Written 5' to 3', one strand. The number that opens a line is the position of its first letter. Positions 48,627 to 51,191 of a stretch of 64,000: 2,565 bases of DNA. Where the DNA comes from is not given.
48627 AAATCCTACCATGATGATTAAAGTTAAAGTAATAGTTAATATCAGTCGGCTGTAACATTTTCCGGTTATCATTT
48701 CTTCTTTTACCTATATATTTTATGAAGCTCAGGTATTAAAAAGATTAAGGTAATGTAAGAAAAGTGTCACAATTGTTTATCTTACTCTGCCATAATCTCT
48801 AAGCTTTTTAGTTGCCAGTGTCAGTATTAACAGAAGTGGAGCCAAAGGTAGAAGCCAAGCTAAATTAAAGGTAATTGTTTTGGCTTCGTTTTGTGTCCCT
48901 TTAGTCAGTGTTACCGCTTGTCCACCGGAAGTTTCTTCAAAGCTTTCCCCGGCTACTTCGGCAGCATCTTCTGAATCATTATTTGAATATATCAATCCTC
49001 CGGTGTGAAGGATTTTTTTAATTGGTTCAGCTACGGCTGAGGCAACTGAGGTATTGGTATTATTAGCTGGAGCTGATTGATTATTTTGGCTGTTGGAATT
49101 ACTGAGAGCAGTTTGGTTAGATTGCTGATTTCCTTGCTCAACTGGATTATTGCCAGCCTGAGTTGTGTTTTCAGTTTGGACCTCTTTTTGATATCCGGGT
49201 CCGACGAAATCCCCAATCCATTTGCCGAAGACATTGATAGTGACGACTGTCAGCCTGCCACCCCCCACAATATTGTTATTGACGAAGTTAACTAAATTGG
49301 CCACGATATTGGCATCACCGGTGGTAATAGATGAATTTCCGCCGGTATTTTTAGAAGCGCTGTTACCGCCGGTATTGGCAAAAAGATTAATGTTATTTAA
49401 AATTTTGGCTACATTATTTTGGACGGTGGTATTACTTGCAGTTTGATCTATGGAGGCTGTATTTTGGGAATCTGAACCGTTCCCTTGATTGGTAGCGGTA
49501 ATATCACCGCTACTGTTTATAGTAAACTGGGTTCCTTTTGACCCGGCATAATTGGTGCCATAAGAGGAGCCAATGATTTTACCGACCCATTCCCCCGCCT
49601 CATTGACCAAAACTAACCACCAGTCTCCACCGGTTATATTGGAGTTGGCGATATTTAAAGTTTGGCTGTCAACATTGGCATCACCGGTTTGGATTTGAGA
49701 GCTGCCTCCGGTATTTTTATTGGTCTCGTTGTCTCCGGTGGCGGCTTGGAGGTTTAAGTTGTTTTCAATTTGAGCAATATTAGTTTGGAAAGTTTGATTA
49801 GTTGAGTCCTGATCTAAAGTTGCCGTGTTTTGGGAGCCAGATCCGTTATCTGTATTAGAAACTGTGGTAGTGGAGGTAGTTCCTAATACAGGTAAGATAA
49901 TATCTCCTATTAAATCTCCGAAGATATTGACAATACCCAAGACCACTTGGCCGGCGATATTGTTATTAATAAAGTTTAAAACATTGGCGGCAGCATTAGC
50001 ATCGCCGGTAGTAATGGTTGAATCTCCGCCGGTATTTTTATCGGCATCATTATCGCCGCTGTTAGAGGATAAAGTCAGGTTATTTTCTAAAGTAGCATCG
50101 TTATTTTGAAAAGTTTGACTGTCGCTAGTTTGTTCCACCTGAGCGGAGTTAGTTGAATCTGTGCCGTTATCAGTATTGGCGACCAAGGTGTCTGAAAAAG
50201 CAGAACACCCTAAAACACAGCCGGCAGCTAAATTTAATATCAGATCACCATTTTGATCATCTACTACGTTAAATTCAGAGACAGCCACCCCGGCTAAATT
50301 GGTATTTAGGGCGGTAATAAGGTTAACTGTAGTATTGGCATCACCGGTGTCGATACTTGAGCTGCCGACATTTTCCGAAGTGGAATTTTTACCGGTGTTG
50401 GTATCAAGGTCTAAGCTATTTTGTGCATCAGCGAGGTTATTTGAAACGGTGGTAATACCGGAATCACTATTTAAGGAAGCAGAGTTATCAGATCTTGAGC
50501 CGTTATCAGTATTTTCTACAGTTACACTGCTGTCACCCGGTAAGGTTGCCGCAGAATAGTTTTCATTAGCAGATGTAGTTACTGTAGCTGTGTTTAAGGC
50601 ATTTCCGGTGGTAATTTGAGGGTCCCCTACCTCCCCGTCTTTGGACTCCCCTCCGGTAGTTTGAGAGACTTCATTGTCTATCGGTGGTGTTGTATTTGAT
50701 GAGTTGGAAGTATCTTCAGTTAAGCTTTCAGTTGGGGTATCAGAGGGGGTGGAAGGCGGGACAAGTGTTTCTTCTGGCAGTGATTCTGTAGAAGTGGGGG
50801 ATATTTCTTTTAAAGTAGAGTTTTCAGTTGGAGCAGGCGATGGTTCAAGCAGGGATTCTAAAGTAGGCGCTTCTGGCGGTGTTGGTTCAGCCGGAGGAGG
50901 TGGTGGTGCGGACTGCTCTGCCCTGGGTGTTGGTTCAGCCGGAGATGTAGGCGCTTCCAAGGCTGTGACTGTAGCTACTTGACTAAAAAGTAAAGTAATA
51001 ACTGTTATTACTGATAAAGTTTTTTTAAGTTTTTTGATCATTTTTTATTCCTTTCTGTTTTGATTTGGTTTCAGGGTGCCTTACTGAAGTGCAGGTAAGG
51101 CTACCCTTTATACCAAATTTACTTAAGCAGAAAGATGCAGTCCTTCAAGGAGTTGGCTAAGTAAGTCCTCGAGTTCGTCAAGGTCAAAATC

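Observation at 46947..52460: Sortase with a cluster of three large secreted proteins built from one novel tandem-repeat family, one ending in an LPISG sorting-signal-like tail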

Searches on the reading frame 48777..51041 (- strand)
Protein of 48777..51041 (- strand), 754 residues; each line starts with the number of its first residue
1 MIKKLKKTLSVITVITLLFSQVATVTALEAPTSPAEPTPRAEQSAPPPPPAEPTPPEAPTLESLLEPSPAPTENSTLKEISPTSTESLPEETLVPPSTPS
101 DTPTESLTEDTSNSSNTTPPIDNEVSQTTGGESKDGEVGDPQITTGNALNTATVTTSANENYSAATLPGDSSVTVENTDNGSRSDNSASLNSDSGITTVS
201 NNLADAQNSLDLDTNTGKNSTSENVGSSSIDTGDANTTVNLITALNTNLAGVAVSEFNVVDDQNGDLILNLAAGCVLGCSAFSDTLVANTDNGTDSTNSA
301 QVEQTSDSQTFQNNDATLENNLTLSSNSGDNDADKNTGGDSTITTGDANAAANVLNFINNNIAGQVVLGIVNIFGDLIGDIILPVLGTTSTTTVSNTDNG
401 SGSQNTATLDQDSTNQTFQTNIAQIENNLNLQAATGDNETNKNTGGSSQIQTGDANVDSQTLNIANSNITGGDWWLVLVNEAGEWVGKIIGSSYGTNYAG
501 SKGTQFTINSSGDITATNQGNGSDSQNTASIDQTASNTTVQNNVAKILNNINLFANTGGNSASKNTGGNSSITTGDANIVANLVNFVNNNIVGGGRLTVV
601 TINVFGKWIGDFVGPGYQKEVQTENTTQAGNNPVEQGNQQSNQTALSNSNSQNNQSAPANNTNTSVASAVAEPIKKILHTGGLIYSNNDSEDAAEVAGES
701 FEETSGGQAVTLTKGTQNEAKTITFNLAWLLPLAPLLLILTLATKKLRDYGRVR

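Call 3: search_protein_families(library=pfam, proteins=[window:48777-51041:-], max_evalue=1)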
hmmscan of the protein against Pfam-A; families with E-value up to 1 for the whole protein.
window:48777-51041:- (754 aa): 0 families

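Call 4: search_protein_families(library=ncbifam, proteins=[window:48777-51041:-], max_evalue=1)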
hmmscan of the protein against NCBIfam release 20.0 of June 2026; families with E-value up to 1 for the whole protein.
window:48777-51041:- (754 aa): 0 families

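Call 11: search_solved_structures(query=window:48777-51041:-, max_evalue=10, show_alignments=2)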
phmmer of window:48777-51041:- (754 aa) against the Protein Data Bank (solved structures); distinct sequences matched with E-value up to 10: 16.
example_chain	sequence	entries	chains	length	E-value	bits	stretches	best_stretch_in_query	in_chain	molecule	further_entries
6vo1_H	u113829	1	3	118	0.028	16.5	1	458-511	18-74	RM20J Heavy chain Fab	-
6vos_H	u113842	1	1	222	0.1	14.6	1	459-511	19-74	RM20J Fab heavy chain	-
8t49_H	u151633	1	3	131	0.26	13.3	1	459-511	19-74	RM_N332_03 heavy chain Fv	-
7d8b_B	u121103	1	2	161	0.31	13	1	446-529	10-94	VH-S4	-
8ef1_H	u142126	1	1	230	0.37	12.8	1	459-511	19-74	rhMZ103-A antibody heavy chain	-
7d6y_B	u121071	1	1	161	0.38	12.8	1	446-529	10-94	VH Domain (1C5)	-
8sw3_H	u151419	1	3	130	0.38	12.8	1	460-510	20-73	12C11 heavy chain variable region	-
8yrp_n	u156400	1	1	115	0.48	12.4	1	459-508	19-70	JM-1A Heavy Chain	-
7f07_C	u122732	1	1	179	0.69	11.9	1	446-512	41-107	VH domain (VH-DiFCAP-01)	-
7xtp_C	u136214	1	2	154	0.74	11.8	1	459-528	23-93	VH-S4ss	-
9kvd_D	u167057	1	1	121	0.8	11.7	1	461-511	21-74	The heavy chain of 4H5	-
6rpj_B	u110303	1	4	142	0.83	11.6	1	444-529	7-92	A non-blocking CTLA-4 nanobody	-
9hq5_B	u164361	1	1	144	1.1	11.2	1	473-511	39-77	Sybody SB3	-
9jec_D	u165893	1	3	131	1.3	11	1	452-511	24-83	nanobody TNF30K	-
9uaa_G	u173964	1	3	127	1.4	10.9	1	479-520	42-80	5C8-VH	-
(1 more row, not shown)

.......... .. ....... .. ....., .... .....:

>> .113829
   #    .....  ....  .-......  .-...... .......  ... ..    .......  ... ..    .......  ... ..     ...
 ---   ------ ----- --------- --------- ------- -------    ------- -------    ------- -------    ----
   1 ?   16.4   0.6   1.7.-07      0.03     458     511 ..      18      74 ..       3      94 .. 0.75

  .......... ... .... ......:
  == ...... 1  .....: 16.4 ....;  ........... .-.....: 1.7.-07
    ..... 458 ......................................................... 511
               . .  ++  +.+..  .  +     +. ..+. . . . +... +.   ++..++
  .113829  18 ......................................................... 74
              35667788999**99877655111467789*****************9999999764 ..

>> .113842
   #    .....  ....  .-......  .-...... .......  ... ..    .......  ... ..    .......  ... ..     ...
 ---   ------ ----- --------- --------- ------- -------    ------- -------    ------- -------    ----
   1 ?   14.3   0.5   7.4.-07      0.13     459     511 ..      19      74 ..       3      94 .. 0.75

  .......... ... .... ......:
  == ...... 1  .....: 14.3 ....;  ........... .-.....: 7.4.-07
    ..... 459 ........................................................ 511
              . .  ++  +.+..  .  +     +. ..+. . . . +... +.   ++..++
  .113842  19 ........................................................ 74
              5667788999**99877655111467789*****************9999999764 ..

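Call 40: find_homologous_proteins(query=window:48777-51041:-, max_evalue=0.001)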
Query window:48777-51041:- (754 aa): 441 proteins with E <= 0.001 among 8000 candidates; the best 120 are listed.
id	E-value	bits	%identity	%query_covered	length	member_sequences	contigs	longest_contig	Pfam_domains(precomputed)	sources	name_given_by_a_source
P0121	0.0e+0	1561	100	100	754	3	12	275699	-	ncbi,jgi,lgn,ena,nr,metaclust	ncbi:MAG: hypothetical protein UU73_C0003G0274 [Candidatus Daviesbacteria bacterium GW2011_GWA1_41_6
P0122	1.4e-211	723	56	89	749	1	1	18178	-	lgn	-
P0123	4.4e-202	692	57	88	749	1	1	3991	-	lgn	-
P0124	8.7e-198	678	50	99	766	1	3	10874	-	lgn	-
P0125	1.6e-192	660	50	99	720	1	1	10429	-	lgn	-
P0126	4.7e-185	635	53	83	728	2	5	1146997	-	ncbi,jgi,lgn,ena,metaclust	metaclust:\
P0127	2.8e-180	620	49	99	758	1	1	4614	-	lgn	-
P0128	2.6e-179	616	55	87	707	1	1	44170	-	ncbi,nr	ncbi:MAG: hypothetical protein Q7S44_01250 [bacterium]|nr:hypothetical protein [bacterium]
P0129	3.6e-179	616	51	82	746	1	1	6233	-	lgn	-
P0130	8.8e-176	605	53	82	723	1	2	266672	-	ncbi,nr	ncbi:hypothetical protein HY383_02315 [Candidatus Daviesbacteria bacterium]|nr:hypothetical protein 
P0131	2.1e-175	604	48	96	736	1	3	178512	-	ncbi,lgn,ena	-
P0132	4.4e-175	603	47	99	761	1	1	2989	-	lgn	-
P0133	2.8e-174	600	52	85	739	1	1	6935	-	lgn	-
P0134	6.7e-172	592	47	99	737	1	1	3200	-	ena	-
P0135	3.1e-171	590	50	82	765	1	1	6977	-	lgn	-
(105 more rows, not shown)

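Call 56: predict_structure(alignment_id=A3)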
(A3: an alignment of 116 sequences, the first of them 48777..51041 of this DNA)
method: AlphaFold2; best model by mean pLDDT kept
length: 754 residues; sequences in the alignment: 116
mean_pLDDT: 69.2   pTM: 0.61
mean pLDDT of the five models: 69.2, 68.4, 68.1, 67.6, 64.3
residues with pLDDT >= 90: 216; 70-90: 193; 50-70: 122; < 50: 223
segments of 3 or more residues with pLDDT < 50: 22-25, 74-81, 92-94, 100-102, 104-109, 111-118, 120-123, 163-177, 181-193, 292-298, 302-305, 389-412, 518-534, 630-632, 634-722
pLDDT, mean of each block of 10 residues (from residue 1): 70 76 49 62 63 70 59 44 48 48 43 41 63 97 95 83 43 46 45 60 88 97 98 95 83 87 92 80 58 48 56 87 97 97 97 92 84 92 72 44 39 62 87 97 96 94 77 82 76 75 68 56 28 53 88 98 97 97 88 81 91 85 60 42 37 36 35 33 33 35 38 42 63 87 84 58
secondary structure, 60 per line:
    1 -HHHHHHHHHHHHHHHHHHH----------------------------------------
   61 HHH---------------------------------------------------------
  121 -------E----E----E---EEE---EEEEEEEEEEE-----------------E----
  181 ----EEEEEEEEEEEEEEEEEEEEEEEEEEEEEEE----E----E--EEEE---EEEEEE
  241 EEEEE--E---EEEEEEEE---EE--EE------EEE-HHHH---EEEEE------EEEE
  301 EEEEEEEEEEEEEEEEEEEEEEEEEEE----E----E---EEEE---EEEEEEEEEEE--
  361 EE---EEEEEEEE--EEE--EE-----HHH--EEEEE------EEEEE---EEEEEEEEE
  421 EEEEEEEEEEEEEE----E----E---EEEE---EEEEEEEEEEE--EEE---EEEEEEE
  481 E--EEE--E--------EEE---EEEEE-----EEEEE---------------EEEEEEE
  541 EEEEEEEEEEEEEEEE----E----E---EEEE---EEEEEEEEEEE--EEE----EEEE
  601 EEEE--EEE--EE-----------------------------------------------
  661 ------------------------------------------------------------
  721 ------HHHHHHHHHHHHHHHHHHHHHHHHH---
elements in order (helices of 4 or more, strands of 3 or more residues): H2-20 E142-144 E148-158 E185-215 E228-231 E235-245 E252-259 E275-277 H279-282 E286-290 E297-327 E341-344 E348-358 E366-373 E376-378 E393-397 E404-408 E412-434 E448-451 E455-465 E468-470 E474-481 E484-486 E498-500 E504-508 E514-518 E534-556 E570-573 E577-587 E590-592 E597-604 E607-609 H727-751
